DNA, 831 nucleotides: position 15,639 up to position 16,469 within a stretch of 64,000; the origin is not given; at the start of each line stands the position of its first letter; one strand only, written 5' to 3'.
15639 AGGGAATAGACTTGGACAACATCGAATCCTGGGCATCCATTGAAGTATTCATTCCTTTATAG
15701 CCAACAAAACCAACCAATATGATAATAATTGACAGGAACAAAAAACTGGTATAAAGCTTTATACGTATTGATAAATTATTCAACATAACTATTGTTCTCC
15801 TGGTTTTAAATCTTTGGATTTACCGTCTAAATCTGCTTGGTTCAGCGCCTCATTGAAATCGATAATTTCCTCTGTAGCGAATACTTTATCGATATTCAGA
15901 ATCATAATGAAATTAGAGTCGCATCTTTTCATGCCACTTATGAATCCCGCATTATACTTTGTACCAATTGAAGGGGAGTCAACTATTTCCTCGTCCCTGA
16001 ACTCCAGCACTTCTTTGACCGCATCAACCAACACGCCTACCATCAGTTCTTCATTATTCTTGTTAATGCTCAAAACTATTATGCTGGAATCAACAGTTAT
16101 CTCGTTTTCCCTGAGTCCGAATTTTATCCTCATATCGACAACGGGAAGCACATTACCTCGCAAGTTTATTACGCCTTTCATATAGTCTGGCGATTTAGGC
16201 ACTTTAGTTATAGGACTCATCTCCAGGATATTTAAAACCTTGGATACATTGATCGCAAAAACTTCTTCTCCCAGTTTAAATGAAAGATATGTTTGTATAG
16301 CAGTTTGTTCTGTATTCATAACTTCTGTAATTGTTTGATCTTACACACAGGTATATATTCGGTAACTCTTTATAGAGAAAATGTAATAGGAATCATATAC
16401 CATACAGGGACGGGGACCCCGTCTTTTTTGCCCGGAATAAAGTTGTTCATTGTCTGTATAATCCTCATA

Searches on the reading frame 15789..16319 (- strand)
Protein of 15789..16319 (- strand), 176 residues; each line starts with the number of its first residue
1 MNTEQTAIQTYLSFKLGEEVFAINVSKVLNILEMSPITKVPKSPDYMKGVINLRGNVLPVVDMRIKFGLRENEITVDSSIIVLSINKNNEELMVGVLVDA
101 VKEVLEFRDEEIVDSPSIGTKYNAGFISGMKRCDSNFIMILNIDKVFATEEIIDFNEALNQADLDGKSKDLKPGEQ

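Call 10: search_protein_families(library=pfam, proteins=[window:15789-16319:-], max_evalue=0.001)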
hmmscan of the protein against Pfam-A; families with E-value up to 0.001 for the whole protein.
window:15789-16319:- (176 aa): 1 family
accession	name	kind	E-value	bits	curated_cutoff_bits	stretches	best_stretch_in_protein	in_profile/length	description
PF01584.24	CheW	-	1.8e-35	122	23.5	1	11-150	2-137/138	CheW-like domain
